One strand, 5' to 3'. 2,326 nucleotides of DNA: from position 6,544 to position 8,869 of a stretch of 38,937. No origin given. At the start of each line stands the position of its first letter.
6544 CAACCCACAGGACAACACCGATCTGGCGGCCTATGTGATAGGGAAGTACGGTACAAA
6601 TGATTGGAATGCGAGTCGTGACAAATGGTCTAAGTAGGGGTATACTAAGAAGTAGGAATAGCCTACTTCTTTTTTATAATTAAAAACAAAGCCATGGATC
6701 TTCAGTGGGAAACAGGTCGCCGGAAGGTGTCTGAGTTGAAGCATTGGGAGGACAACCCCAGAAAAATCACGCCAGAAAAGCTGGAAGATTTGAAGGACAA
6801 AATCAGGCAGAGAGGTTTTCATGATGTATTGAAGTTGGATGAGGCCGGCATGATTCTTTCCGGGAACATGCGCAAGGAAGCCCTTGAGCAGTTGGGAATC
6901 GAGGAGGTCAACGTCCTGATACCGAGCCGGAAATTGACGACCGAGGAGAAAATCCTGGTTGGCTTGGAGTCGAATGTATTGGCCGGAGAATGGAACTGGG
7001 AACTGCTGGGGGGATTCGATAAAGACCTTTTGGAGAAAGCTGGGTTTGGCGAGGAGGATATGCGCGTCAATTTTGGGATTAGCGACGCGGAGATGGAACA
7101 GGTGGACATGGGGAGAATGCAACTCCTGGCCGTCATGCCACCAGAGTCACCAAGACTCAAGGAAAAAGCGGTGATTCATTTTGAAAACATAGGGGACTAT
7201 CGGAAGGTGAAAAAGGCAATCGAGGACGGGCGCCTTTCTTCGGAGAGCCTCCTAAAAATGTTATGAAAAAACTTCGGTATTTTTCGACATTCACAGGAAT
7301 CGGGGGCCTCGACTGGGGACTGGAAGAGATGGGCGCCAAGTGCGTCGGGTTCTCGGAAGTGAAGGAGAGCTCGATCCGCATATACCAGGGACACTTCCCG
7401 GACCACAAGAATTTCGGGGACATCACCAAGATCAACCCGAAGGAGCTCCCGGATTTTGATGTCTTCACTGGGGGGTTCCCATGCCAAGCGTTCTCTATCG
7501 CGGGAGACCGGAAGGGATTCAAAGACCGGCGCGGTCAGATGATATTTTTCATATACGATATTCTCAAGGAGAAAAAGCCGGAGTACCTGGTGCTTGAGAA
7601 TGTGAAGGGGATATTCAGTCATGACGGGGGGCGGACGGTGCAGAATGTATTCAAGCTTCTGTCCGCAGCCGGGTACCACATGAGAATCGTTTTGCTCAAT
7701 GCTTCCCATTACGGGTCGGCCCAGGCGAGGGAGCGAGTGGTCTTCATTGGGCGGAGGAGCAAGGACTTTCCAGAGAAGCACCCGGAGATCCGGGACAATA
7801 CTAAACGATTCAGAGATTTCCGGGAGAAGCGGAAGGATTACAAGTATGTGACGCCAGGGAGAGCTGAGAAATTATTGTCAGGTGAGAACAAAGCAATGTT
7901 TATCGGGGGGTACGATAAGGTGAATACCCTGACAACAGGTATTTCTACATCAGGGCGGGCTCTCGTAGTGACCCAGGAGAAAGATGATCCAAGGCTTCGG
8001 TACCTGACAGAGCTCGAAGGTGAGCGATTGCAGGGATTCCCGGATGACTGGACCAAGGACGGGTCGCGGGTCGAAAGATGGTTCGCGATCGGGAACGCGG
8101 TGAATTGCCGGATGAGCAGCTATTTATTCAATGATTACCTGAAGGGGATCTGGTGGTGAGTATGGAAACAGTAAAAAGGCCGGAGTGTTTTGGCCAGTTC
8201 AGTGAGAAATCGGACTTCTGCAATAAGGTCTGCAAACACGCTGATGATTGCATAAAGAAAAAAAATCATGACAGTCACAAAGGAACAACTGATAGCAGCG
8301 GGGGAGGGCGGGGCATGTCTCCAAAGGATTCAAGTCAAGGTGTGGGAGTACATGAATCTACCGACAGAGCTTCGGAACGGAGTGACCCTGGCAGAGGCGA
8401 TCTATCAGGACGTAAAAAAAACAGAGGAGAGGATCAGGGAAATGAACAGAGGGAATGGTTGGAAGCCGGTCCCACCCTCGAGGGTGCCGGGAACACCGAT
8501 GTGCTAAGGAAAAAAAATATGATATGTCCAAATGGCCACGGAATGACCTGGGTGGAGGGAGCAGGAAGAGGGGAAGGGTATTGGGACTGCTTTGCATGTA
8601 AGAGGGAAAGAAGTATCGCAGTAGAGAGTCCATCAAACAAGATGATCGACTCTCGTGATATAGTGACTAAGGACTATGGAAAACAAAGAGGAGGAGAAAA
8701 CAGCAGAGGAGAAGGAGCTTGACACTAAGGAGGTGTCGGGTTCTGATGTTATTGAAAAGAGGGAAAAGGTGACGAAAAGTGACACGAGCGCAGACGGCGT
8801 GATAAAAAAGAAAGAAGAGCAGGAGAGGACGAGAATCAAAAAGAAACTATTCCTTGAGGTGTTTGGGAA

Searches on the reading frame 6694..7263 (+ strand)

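Call 3: search_protein_families(library=pfam, proteins=[window:6694-7263:+], max_evalue=1)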
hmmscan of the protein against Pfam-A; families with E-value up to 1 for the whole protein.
window:6694-7263:+ (190 aa): 2 families
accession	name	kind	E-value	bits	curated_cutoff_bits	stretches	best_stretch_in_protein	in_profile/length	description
PF02195.25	ParB_N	-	0.019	15.4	26.3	1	12-91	8-90/95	ParB N-terminal domain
PF10882.14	bPH_5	-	0.19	12.3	22.5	0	157-183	17-43/100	Bacterial PH domain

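Call 6: search_protein_families(library=phrogs, proteins=[window:6694-7263:+], max_evalue=0.01)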
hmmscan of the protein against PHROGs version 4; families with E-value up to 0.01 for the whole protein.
window:6694-7263:+ (190 aa): 15 families
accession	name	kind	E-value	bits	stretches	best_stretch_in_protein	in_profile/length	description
phrog_498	-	other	2.6e-16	60.3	1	8-133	36-170/633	DNA methyltransferase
phrog_620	-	DNA, RNA and nucleotide metabolism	6.4e-16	60.1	1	6-124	8-132/217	ParB-like partition protein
phrog_940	-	DNA, RNA and nucleotide metabolism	3.1e-13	50.7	1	6-105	5-105/388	nuclease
phrog_7405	-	unknown function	3.4e-08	34.5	1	2-137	19-152/250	-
phrog_9353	-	unknown function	3.9e-08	34.5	1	10-176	14-189/245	-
phrog_930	-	DNA, RNA and nucleotide metabolism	5.3e-08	34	1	7-97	7-96/223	ParB-like partition protein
phrog_723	-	DNA, RNA and nucleotide metabolism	1.1e-07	32.9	1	2-74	8-83/223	ParB-like partition protein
phrog_5475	-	unknown function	2.8e-07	30.7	1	13-87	9-82/458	-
phrog_8071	-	DNA, RNA and nucleotide metabolism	8.5e-07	29.5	1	3-122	3-125/389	ParB-like partition protein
phrog_18056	-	DNA, RNA and nucleotide metabolism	1.8e-06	28.2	1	10-147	6-134/387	ParB-like partition nuclease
phrog_4715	-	DNA, RNA and nucleotide metabolism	6.9e-05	22.4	1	12-88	152-232/630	ParB-like partition protein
phrog_26387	-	DNA, RNA and nucleotide metabolism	0.00023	21.6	1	12-134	15-141/252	ParB-like partition nuclease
phrog_15396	-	DNA, RNA and nucleotide metabolism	0.00092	20.1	1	20-124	17-116/258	ParB-like partition nuclease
phrog_26377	-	DNA, RNA and nucleotide metabolism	0.0064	17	1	12-96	11-95/326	ParB-like partition protein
phrog_21315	-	unknown function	0.0093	16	0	23-76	25-78/415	-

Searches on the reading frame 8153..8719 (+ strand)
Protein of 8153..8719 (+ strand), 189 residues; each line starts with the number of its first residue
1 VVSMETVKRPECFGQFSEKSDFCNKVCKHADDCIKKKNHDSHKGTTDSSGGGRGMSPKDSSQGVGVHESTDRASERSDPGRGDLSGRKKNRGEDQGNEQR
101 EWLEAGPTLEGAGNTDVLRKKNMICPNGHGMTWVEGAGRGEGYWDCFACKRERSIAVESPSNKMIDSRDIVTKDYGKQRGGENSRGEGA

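Call 11: search_protein_families(library=phrogs, proteins=[window:8153-8719:+], max_evalue=0.0001)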
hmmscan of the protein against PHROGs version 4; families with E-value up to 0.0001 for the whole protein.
window:8153-8719:+ (189 aa): 0 families

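Call 25: search_protein_families(library=pfam, proteins=[window:8153-8719:+], max_evalue=0.01)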
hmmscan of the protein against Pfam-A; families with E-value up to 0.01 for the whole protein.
window:8153-8719:+ (189 aa): 0 families

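Call 124: search_solved_structures(query=window:8153-8719:+, max_evalue=10)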
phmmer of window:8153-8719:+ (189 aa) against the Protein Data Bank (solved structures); distinct sequences matched with E-value up to 10: 4.
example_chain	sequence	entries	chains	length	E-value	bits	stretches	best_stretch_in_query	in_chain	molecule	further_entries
1cun_A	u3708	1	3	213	0.6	13.3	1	7-48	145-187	PROTEIN (ALPHA SPECTRIN)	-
1u4q_A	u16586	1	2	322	1.1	12.4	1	7-48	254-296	Spectrin alpha chain, brain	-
9dby_M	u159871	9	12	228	6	10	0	40-86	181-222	RING1 and YY1-binding protein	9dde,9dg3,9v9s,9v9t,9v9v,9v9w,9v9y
8pp6_K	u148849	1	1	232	6.3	9.9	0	40-86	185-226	RING1 and YY1-binding protein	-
